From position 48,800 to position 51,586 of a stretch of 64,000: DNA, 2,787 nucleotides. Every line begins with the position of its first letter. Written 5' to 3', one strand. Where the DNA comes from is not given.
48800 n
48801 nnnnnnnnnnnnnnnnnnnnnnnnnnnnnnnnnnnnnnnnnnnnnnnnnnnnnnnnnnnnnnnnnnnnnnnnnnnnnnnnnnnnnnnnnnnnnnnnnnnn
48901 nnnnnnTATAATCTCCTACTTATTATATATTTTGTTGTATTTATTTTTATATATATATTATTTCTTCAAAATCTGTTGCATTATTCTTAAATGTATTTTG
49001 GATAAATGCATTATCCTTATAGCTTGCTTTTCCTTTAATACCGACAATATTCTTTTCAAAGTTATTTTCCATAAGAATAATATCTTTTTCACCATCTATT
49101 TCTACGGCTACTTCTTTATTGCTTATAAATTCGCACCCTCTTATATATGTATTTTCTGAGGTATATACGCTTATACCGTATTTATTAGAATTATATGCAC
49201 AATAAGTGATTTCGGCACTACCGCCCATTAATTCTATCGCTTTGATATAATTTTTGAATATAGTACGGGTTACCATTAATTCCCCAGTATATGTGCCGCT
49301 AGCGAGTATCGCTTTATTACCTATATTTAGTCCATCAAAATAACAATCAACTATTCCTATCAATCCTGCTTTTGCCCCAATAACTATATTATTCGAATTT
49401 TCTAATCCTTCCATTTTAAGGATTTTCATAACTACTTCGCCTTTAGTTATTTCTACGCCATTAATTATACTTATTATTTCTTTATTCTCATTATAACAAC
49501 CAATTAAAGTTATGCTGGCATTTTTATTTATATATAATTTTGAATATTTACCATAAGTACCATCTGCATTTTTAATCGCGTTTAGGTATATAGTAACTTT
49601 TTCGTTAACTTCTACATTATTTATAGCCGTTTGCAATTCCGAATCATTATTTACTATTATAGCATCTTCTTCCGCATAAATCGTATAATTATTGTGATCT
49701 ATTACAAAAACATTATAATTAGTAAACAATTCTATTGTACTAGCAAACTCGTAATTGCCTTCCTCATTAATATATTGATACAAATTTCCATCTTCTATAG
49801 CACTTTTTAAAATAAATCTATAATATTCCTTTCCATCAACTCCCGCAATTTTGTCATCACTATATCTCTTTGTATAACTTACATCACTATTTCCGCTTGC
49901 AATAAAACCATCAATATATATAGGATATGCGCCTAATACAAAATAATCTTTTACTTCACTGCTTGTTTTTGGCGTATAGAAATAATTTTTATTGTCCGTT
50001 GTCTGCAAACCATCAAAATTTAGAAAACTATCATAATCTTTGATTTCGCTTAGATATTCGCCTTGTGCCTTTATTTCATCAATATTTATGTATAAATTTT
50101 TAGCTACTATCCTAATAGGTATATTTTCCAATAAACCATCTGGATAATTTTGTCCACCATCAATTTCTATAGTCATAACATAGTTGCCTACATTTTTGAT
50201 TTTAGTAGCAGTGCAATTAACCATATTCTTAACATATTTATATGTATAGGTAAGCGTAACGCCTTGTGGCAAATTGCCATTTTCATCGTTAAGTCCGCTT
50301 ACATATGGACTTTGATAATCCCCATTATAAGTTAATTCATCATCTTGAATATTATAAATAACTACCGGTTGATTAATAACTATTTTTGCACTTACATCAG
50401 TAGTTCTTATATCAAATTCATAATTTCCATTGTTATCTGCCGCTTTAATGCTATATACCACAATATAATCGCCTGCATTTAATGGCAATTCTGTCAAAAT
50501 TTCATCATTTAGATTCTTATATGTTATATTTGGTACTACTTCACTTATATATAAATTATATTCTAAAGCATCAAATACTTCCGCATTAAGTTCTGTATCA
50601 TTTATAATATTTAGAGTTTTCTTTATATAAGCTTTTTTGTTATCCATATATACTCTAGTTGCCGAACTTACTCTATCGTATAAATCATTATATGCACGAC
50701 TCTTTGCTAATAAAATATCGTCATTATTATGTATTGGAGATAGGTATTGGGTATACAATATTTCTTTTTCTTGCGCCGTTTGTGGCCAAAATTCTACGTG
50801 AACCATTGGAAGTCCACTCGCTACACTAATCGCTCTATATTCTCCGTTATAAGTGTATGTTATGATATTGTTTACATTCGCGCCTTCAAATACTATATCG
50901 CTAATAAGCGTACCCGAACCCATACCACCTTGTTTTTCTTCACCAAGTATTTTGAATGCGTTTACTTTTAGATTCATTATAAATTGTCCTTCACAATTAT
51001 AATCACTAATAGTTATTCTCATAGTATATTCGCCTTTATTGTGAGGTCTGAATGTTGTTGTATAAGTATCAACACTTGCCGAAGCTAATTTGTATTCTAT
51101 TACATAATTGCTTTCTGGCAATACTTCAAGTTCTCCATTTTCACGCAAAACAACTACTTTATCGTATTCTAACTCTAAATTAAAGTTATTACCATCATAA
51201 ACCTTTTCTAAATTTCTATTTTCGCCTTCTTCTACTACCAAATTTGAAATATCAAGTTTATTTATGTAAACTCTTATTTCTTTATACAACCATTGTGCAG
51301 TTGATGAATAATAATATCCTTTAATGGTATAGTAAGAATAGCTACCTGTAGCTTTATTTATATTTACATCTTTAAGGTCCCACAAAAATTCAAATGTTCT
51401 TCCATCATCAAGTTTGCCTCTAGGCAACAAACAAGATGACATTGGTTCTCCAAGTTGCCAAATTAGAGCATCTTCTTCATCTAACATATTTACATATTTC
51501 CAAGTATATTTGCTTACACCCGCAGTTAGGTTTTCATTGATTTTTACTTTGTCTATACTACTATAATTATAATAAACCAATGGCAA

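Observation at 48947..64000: Edge-truncated ORF of more than 5,017 codons: a mosaic giant protein with no visible anchoring module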

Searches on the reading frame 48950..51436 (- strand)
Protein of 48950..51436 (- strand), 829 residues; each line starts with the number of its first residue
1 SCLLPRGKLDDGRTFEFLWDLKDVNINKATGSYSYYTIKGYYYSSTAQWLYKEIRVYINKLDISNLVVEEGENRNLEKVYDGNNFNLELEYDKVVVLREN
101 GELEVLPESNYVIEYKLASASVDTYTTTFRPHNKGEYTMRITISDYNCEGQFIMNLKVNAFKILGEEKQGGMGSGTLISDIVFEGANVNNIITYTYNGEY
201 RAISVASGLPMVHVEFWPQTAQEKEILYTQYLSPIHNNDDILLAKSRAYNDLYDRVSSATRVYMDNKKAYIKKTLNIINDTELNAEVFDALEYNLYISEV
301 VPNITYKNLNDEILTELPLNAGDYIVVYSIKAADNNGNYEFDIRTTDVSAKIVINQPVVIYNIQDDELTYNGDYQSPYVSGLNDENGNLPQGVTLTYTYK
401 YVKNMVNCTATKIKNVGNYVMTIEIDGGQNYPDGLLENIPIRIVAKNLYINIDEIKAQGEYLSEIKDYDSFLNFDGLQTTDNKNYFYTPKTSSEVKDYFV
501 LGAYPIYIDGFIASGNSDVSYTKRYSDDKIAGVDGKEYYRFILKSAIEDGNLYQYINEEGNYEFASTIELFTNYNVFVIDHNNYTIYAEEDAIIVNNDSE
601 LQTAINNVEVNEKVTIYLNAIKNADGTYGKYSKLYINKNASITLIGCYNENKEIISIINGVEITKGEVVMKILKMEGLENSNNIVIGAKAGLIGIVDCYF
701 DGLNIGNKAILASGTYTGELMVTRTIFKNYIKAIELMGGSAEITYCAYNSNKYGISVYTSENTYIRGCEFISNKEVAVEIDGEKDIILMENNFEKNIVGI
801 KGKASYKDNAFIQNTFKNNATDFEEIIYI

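Call 38: search_solved_structures(query=A4, max_evalue=1)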
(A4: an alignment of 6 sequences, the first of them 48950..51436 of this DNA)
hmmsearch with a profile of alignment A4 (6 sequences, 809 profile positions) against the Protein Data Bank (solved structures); distinct sequences matched with E-value up to 1: 1.
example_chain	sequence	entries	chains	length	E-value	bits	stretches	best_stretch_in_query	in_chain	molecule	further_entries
8wm1_A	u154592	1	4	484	0.84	10.8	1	714-806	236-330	3-dehydroshikimate dehydratase (DHS dehydratase)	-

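Call 52: predict_structure(alignment_id=A4)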
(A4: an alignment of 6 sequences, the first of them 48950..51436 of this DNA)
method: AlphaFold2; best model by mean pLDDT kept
length: 829 residues; sequences in the alignment: 6
mean_pLDDT: 68.9   pTM: 0.39
mean pLDDT of the five models: 68.9, 68.3, 66.9, 66.5, 63.2
residues with pLDDT >= 90: 121; 70-90: 301; 50-70: 280; < 50: 127
segments of 3 or more residues with pLDDT < 50: 60-73, 84-93, 165-210, 456-467, 489-506, 515-517, 582-590
pLDDT, mean of each block of 10 residues (from residue 1): 67 75 58 65 75 65 36 53 45 48 57 68 61 70 61 70 45 32 39 38 40 64 80 78 86 71 73 80 88 68 64 58 59 64 53 54 72 64 67 71 64 73 70 71 79 53 45 68 56 38 48 52 70 78 67 54 54 72 45 76 86 80 66 86 77 76 92 84 93 92 92 94 94 94 95 93 93 94 80 95 81 87 79
secondary structure, 60 per line:
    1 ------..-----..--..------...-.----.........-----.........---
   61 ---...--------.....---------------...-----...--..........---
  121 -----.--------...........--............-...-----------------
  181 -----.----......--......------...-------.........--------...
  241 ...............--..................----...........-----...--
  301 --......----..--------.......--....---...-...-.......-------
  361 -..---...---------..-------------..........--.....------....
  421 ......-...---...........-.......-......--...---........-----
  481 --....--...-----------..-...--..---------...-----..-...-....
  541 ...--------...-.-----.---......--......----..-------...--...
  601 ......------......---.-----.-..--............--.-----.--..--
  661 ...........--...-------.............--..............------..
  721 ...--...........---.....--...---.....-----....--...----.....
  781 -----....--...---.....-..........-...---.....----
elements in order (helices of 4 or more, strands of 3 or more residues): E35-43 E49-57 E75-79 E95-97 E103-105 E111-117 E135-145 E148-159 E161-163 E191-196 E199-204 E211-213 H221-229 H238-255 H258-275 H280-290 E296-298 E303-308 E323-329 H332-335 E339-341 E347-353 E367-369 E394-403 E406-410 E417-426 E434-444 E446-452 H454-459 H468-471 E472-475 H483-486 E489-491 E506-508 E522-524 E537-543 H566-571 E574-579 E593-595 H598-606 E613-618 E634-645 E661-671 E674-676 E684-696 E699-712 E719-723 E726-736 E740-744 E747-749 E753-757 E763-766 E769-771 E776-780 E786-789 E792-794 E798-802 H804-813 E815-817 E821-825

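Call 56: fold_search(model_id=the predicted structure, library=pdb)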
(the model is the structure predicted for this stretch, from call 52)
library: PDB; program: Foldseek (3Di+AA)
matches with E <= 10: 780; with E <= 0.001: 2
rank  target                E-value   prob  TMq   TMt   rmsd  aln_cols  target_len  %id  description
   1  6qx4_B                3.4e-05  0.89  0.09  0.12  32.2       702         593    9  Structure of the Bacillus anthracis Sap S-layer assembly domain (released 2019-07-31)
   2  9ozd_B                2.2e-04  1.00  0.16  0.32  10.3       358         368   15  Crystal structure of the polysaccharide lyase RbmB from Vibrio cholerae bound to Vibrio Polysaccharide (released 2026-03-11)
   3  5m5z_A                1.0e-03  1.00  0.18  0.20  10.7       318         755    9  Chaetomium thermophilum beta-1-3-glucanase (released 2017-05-17)
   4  8a0y_A                1.0e-03  0.47  0.09  0.12  33.2       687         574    9  Crystal structure of mouse contactin 2 immunoglobulin domains (released 2023-11-01)
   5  9ozd_C                1.4e-03  1.00  0.17  0.33  10.9       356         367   17  Crystal structure of the polysaccharide lyase RbmB from Vibrio cholerae bound to Vibrio Polysaccharide (released 2026-03-11)
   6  4qr7                  3.0e-03  0.66  0.10  0.18  17.1       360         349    8  Structure and specificity of L-D-Transpeptidase from Mycobacterium tuberculosis and antibiotic resistance: Calcium bindi (released 2015-07-29)
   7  1idk                  3.1e-03  1.00  0.19  0.41   7.5       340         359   11  PECTIN LYASE A (released 1997-10-15)
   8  5ftx                  3.1e-03  0.25  0.08  0.10  41.3       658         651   10  Structure of surface layer protein SbsC, domains 4-9 (released 2017-02-22)
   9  8bwk_C                3.3e-03  1.00  0.18  0.21  13.8       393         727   10  Metagenomic derived PL6 alginate lyase (released 2023-12-20)
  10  7ol2_A                3.3e-03  0.38  0.08  0.11  29.5       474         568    9  Crystal structure of mouse contactin 1 immunoglobulin domains (released 2022-12-14)
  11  6e9b_C                3.5e-03  0.69  0.08  0.14  23.1       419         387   12  Bacteroides ovatus mixed-linkage glucan utilization locus (MLGUL) SGBP-B in complex with mixed-linkage heptasaccharide (released 2019-05-15)
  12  8k53_B                3.6e-03  0.30  0.09  0.11  24.2       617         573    7  Structure of the Dimeric Human CNTN2 Ig 1-6-FNIII 1-2 Domain in an Asymmetric State (released 2023-12-06)
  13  6e57_A                3.8e-03  0.60  0.07  0.13  22.3       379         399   12  Bacteroides ovatus mixed-linkage glucan utilization locus (MLGUL) SGBP-B in complex with mixed-linkage heptasaccharide (released 2019-05-29)
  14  8k53_A                3.8e-03  0.33  0.09  0.09  28.9       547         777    6  Structure of the Dimeric Human CNTN2 Ig 1-6-FNIII 1-2 Domain in an Asymmetric State (released 2023-12-06)
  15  7ol4_A                4.4e-03  0.41  0.09  0.12  30.6       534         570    8  Mouse contactin-1 neurofascin-155 immunoglobulin domains adhesion complex (released 2022-12-14)
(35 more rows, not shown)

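Call 57: search_protein_families(library=pfam, alignment_id=A4, max_evalue=1)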
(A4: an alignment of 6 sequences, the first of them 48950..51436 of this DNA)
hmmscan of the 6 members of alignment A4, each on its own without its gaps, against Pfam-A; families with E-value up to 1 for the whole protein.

A. member 1, window:48950-51436:- (829 aa): 5 families
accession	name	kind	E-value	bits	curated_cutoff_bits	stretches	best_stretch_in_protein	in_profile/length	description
PF13229.12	Beta_helix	-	4.6e-07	30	25.9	1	720-820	11-114/158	Right handed beta helix region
PF01696.23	Adeno_E1B_55K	-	0.0011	18.2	24.5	1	751-812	157-219/387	Adenovirus EB1 55K protein / large t-antigen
PF13584.12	BatD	-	0.011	16.8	24.1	1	77-139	6-71/92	BatD DUF11 like domain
PF16930.11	Porin_5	-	0.014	14.4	22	1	468-529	245-297/535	Putative porin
PF00630.25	Filamin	-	0.2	12.9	26.9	1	102-149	41-88/93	Filamin/ABP280 repeat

B. families by the number of members that match (of 6 scanned): 11 families
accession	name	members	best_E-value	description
PF13229.12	Beta_helix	3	1.2e-08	Right handed beta helix region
PF01696.23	Adeno_E1B_55K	3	5.2e-06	Adenovirus EB1 55K protein / large t-antigen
PF00630.25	Filamin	3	7.6e-05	Filamin/ABP280 repeat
PF18887.5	MBG_3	2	0.0012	MBG domain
PF13584.12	BatD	2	0.011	BatD DUF11 like domain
PF17883.6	MBG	1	7.4e-05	MBG domain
PF16930.11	Porin_5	1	0.014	Putative porin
PF25595.1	Phage_TTP_16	1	0.034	Phage tail tube protein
PF07532.17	Big_4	1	0.062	Bacterial Ig-like domain (group 4)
PF10363.15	RTP1_C1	1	0.21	Required for nuclear transport of RNA pol II C-terminus 1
PF16640.11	Big_3_5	1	0.49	Bacterial Ig-like domain (group 3)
